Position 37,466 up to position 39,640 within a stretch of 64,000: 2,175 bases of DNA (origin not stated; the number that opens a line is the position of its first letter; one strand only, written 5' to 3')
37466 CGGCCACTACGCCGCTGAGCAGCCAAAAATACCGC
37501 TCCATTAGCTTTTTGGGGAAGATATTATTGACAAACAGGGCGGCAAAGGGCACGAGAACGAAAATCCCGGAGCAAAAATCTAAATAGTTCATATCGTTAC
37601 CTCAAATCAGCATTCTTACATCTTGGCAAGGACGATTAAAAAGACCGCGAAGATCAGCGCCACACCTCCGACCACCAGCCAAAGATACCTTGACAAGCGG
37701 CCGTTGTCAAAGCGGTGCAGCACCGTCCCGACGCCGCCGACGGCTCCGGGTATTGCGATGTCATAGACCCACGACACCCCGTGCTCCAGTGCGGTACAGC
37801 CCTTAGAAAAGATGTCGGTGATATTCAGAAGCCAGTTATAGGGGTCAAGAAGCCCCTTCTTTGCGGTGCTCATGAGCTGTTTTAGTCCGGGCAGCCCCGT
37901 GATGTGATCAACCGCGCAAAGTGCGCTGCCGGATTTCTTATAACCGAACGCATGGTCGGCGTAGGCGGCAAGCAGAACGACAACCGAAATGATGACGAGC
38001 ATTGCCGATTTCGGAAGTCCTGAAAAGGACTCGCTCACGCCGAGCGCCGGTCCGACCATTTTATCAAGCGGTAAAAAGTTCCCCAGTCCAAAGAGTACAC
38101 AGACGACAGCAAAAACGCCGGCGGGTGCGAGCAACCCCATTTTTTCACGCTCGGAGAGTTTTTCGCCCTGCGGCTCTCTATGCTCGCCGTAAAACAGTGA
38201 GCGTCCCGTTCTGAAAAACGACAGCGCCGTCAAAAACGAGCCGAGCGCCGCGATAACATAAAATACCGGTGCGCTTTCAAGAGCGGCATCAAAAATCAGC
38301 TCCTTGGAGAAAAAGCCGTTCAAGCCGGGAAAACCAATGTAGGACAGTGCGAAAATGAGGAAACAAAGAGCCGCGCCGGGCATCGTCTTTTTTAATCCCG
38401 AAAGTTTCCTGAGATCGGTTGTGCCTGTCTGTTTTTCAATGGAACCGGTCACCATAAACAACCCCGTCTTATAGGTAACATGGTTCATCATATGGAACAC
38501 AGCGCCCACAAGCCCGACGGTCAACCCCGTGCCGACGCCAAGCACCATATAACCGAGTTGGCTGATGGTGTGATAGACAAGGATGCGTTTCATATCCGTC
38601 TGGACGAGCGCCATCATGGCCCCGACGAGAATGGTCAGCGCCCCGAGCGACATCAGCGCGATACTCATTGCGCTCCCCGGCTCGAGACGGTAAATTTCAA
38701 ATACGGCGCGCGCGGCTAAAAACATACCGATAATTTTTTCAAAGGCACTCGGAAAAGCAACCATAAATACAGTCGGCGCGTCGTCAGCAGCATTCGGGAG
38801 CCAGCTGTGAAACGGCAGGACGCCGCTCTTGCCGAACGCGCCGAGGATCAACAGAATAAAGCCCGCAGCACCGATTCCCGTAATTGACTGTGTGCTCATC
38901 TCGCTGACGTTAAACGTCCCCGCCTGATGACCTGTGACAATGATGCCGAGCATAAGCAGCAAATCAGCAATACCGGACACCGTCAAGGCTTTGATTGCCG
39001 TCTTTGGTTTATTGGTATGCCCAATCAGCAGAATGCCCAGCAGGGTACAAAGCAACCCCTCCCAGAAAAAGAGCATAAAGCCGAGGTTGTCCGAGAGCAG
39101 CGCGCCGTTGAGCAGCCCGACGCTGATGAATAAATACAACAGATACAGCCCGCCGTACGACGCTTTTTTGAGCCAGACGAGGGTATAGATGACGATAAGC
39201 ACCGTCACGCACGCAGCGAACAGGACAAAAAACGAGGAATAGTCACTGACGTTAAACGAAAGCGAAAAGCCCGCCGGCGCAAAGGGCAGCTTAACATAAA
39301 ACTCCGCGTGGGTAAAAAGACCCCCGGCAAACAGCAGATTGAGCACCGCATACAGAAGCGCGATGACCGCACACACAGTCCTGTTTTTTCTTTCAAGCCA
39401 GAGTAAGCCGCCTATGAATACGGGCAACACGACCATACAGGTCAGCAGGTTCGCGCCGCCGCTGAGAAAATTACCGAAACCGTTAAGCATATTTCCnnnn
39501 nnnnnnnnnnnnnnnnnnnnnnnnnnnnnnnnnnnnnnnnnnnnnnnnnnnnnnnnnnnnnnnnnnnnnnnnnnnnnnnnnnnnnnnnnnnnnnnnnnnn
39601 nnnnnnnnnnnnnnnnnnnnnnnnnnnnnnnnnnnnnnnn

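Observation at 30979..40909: Membrane-bound [NiFe] hydrogenase whose subunit set equals the complete 11-subunit complex I core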

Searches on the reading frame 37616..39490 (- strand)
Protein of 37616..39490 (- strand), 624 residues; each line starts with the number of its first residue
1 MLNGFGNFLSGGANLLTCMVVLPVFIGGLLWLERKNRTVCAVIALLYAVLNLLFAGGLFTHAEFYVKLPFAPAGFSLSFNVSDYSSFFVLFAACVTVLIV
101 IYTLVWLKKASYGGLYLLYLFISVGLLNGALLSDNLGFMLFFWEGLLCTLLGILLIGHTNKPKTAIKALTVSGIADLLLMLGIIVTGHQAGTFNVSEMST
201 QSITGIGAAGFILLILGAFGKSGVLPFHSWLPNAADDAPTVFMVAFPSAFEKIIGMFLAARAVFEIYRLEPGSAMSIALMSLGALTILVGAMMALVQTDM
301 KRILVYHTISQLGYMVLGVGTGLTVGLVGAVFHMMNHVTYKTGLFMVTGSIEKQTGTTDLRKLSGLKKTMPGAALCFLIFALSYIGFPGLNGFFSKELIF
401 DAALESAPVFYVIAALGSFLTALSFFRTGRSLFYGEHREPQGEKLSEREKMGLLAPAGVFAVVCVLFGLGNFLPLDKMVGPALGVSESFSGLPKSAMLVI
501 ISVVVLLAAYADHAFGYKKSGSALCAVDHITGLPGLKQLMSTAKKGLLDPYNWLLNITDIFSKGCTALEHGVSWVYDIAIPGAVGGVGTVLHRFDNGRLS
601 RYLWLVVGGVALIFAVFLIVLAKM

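Call 3: search_protein_families(library=pfam, proteins=[window:37616-39490:-], max_evalue=0.1)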
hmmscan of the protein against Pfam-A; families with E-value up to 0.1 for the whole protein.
window:37616-39490:- (624 aa): 2 families
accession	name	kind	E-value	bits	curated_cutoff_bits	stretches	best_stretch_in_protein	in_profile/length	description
PF00361.26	Proton_antipo_M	-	5.2e-53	180.6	21.5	1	133-421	1-294/294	NADH:quinone oxidoreductase/Mrp antiporter, TM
PF00662.26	Proton_antipo_N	-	0.045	14.1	24.5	1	75-107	9-41/51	NADH-Ubiquinone oxidoreductase (complex I), chain 5 N-terminus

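Call 4: search_protein_families(library=ncbifam, proteins=[window:37616-39490:-], max_evalue=0.1)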
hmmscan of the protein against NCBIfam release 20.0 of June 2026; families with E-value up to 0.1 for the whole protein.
window:37616-39490:- (624 aa): 75 families (the best 25 are shown)
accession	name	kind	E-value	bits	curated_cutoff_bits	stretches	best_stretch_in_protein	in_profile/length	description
NF009288.0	PRK12648.1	equivalog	5e-66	223.5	1104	1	16-478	3-478/954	monovalent cation/H+ antiporter subunit A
NF009287.0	PRK12647.1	equivalog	1.5e-65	222.2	937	1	64-483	56-479/773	putative monovalent cation/H+ antiporter subunit A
NF005141.0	PRK06590.1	equivalog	1.1e-62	212.8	556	1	37-620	28-612/615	NADH-quinone oxidoreductase subunit L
NF006240.0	PRK08376.1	subfamily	4.1e-62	210.8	662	1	69-483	74-504/521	putative monovalent cation/H+ antiporter subunit D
TIGR01974.1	NDH_I_L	subfamily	8.6e-61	206.6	407.5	1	51-617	50-629/630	NADH-quinone oxidoreductase subunit L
NF006419.0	PRK08668.1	equivalog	2.5e-58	198.3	617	1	15-469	3-465/613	NADH dehydrogenase subunit M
NF009284.0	PRK12644.1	equivalog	3e-55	187.8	962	1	58-471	48-471/975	Na+/H+ antiporter subunit A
TIGR01972.1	NDH_I_M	subfamily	6.4e-54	183.4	263.8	1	16-469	1-466/486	NADH-quinone oxidoreductase subunit M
NF005818.0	PRK07691.1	equivalog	3.8e-53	181.2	586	1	13-470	3-468/496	Na+/H+ antiporter subunit D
NF009310.0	PRK12668.1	equivalog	2.5e-52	178.5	564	1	24-471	13-434/584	Na(+)/H(+) antiporter subunit D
TIGR00940.1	2a6301s01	subfamily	4e-52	177.6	920.45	1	67-482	58-500/793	monovalent cation:proton antiporter subunit A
NF009285.0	PRK12645.1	equivalog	4.6e-52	177.3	1028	1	63-482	57-504/804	Na+/H+ antiporter subunit A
NF005086.0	PRK06521.1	equivalog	1.5e-51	175.7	667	1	21-479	13-500/669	hydrogenase 4 subunit B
NF009306.0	PRK12663.1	equivalog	3.3e-50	171.3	542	1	14-470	4-466/498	Na+/H+ antiporter subunit D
NF005097.0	PRK06525.1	equivalog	1.1e-48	166.2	430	1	17-413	6-413/480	hydrogenase 4 subunit D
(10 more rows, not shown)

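Call 50: find_homologous_proteins(query=window:37619-39490:-, max_evalue=1e-10)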
Query window:37619-39490:- (624 aa): 2178 proteins with E <= 1e-10 among 8000 candidates; the best 120 are listed.
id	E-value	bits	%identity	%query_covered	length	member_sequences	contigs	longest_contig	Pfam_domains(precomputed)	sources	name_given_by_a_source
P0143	0.0e+0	1353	100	100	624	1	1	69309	PF00361.26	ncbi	-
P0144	1.1e-232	792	59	100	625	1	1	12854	PF00361.26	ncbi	-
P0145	3.4e-229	781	60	97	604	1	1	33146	PF00361.26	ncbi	-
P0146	1.6e-223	762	58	98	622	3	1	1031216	PF00361.26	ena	-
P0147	2.5e-223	761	59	100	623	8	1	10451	PF00361.26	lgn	-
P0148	5.4e-218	744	57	99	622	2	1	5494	PF00361.26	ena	-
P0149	2.7e-217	742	57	100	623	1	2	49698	PF00361.26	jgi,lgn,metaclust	metaclust:\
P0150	1.6e-215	736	56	98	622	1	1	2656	PF00361.26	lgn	-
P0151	2.8e-214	732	55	99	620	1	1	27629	PF00361.26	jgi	jgi:formate hydrogenlyase subunit 3/multisubunit Na+/H+ antiporter MnhD subunit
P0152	7.2e-211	720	56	100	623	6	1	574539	PF00361.26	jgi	-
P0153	1.2e-209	716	55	100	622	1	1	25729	PF00361.26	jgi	-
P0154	1.6e-209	716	55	98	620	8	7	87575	PF00361.26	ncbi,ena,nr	ncbi:MAG TPA: proton-conducting membrane transporter [Clostridiales bacterium]|nr:proton-conducting 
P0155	5.8e-209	714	54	100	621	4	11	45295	PF00361.26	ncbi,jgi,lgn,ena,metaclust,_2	metaclust:\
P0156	3.1e-208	712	54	100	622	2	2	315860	PF00361.26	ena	-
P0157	9.0e-208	710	54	100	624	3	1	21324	PF00361.26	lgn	-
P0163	1.3e-205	703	53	100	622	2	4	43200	PF00361.26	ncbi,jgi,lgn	ncbi:MAG: NADH-quinone oxidoreductase subunit L [Dethiobacteria bacterium]|jgi:formate hydrogenlyase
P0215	3.6e-184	632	50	100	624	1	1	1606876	PF00361.26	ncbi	-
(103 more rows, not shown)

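Call 60: predict_structure(alignment_id=A4)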
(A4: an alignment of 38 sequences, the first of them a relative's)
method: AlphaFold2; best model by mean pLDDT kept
length: 624 residues; sequences in the alignment: 38
mean_pLDDT: 87.8   pTM: 0.86
mean pLDDT of the five models: 87.8, 86.7, 85.9, 85.5, 84.9
residues with pLDDT >= 90: 350; 70-90: 232; 50-70: 42; < 50: 0
segments of 3 or more residues with pLDDT < 50: none
pLDDT, mean of each block of 10 residues (from residue 1): 89 93 97 93 96 96 86 71 96 97 92 94 97 93 90 86 86 88 94 91 91 93 82 86 92 94 93 94 93 88 93 96 94 96 96 89 87 95 92 91 92 93 92 81 58 91 94 91 89 80 92 91 84 74 69 74 80 80 74 61 71 82 71
secondary structure, 60 per line:
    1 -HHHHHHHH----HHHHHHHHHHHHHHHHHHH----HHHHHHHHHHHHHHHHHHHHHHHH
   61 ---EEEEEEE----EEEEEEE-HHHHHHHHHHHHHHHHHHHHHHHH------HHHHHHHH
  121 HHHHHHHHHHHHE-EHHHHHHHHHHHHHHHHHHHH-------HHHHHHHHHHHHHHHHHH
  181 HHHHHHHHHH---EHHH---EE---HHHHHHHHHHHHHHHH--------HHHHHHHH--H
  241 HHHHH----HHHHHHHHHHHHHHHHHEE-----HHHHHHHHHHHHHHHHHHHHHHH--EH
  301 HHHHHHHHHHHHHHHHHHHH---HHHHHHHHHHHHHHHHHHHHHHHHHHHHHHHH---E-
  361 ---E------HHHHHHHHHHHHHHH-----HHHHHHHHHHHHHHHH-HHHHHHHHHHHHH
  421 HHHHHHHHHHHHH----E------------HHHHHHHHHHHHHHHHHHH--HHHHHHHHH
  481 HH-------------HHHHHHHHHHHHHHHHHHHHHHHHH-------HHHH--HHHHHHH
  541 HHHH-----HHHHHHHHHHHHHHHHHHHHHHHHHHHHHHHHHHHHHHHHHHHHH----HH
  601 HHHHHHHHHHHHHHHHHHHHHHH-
elements in order: H2-9 H14-32 H37-60 E64-70 E75-81 H83-106 H113-132 H136-155 H163-190 H206-221 H230-237 H240-245 H250-266 H274-296 H300-320 H324-355 H371-385 H391-406 H408-433 H451-469 H472-482 H496-520 H528-531 H534-544 H550-594 H599-623

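Call 63: fold_search(model_id=the predicted structure, library=pdb)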
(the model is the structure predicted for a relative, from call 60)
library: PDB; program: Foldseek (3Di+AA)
matches with E <= 10: 577; with E <= 0.001: 194
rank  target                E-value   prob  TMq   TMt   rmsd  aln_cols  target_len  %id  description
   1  6khj_F                9.5e-25  1.00  0.76  0.74   7.2       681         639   24  Supercomplex for electron transfer (released 2020-02-12)
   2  7qru_A                4.6e-24  1.00  0.77  0.61   5.8       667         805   22  Structure of Bacillus pseudofirmus Mrp antiporter complex, monomer (released 2022-11-09)
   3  8e9g_L                1.8e-23  1.00  0.76  0.75   6.7       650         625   24  Mycobacterial respiratory complex I with both quinone positions modelled (released 2022-10-12)
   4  9a6h_A                2.1e-23  1.00  0.74  0.58   9.9       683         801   24  Integrative model of MRPA-MRPD by crosslinking MS and deep learning (released 2024-09-18)
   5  4he8_F                2.9e-23  1.00  0.72  0.74   6.4       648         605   27  Crystal structure of the membrane domain of respiratory complex I from Thermus thermophilus (released 2013-02-13)
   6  6khi_F                5.2e-23  1.00  0.75  0.73   7.4       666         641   24  Supercomplex for cylic electron transport in cyanobacteria (released 2020-02-12)
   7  8e9i_L                6.1e-23  1.00  0.76  0.76   6.7       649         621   24  Mycobacterial respiratory complex I, semi-inserted quinone (released 2022-10-12)
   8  6hum_F                1.6e-22  1.00  0.74  0.75   7.5       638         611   25  Structure of the photosynthetic complex I from Thermosynechococcus elongatus (released 2019-01-09)
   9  6z16_A                2.5e-22  1.00  0.70  0.56   9.4       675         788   24  Structure of the Mrp antiporter complex (released 2020-08-12)
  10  7p64_L                4.5e-22  1.00  0.73  0.75   7.2       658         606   23  Complex I from E. coli, DDM/LMNG-purified, under Turnover at pH 6, Open state (released 2022-09-21)
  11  7z84_L                4.9e-22  1.00  0.73  0.75   7.3       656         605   23  Complex I from E. coli, DDM/LMNG-purified, under Turnover at pH 8, Open-ready state (released 2022-09-21)
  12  8bpx_L                6.1e-22  1.00  0.77  0.73   6.2       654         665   22  Cryo-EM structure of the Arabidopsis thaliana I+III2 supercomplex (Complete composition) (released 2023-01-25)
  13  8e73_5M               6.6e-22  1.00  0.78  0.73   5.4       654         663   20  Vigna radiata supercomplex I+III2 (full bridge) (released 2023-01-11)
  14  7z7s_L                6.9e-22  1.00  0.74  0.77   6.9       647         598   23  Complex I from E. coli, LMNG-purified, under Turnover at pH 6, Closed state (released 2022-09-21)
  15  9g9y_L                8.8e-22  1.00  0.73  0.69   7.6       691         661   21  Respiratory supercomplex CI2-CIII2-CIV2 (megacomplex) from alphaproteobacterium (released 2026-02-04)
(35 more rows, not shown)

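Call 98: list_cluster_members(proteins=[P0215, P0377, P0270, P0273, P0330, P0046, P0091, P0163])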
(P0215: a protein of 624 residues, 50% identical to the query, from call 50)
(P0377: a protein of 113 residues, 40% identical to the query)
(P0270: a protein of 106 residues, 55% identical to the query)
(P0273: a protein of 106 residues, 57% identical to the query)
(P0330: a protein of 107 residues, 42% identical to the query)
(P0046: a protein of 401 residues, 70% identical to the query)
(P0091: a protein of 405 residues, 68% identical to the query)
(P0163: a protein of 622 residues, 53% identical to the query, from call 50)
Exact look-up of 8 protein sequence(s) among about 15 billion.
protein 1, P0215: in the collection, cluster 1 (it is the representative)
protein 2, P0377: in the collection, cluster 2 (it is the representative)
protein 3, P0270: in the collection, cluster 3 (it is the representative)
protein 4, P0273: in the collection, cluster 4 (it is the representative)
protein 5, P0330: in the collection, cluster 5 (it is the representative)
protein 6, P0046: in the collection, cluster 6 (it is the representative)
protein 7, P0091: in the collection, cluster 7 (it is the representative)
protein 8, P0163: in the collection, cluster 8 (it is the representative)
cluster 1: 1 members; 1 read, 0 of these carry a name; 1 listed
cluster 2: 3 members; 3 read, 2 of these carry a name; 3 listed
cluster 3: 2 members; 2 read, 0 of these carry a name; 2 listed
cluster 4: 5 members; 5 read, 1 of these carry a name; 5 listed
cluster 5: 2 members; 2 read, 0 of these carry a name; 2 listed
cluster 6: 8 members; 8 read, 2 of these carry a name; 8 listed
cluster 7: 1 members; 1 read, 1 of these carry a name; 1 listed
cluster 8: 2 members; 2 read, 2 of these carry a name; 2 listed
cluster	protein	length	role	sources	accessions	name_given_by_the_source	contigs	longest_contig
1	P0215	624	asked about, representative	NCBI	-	-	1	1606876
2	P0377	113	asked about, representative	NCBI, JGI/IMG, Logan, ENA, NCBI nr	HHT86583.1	MAG TPA: hypothetical protein GXZ61_02800 [Clostridiales bacterium] | NADH:ubiquinone oxidoreductase subunit 3 (subunit A) | hypothetical protein [Clostridiales bacterium]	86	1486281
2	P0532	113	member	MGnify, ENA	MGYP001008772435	CR=1 FL=1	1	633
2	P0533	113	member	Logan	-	-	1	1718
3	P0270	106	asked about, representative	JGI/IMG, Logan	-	-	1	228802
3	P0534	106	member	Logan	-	-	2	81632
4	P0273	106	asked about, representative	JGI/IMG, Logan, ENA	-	-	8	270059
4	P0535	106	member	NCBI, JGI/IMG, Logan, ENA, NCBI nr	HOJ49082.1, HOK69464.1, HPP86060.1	MAG TPA: hypothetical protein PLD48_09520 [Bacillota bacterium] | hypothetical protein [Bacillota bacterium]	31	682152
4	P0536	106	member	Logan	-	-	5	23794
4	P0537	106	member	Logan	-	-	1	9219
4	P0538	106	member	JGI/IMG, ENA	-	-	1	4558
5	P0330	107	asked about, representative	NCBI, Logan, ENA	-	-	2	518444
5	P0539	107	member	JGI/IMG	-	-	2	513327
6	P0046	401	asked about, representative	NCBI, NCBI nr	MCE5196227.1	MAG: nickel-dependent hydrogenase large subunit [Negativicutes bacterium] | nickel-dependent hydrogenase large subunit [Negativicutes bacterium]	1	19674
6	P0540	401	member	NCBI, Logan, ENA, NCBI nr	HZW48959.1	MAG TPA: nickel-dependent hydrogenase large subunit [Bacillota bacterium] | nickel-dependent hydrogenase large subunit [Bacillota bacterium]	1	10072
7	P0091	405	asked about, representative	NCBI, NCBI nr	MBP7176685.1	MAG: nickel-dependent hydrogenase large subunit [Thermoclostridium sp.] | nickel-dependent hydrogenase large subunit [Thermoclostridium sp.]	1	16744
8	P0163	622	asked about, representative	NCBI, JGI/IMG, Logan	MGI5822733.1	MAG: NADH-quinone oxidoreductase subunit L [Dethiobacteria bacterium] | formate hydrogenlyase subunit 3/multisubunit Na+/H+ antiporter MnhD subunit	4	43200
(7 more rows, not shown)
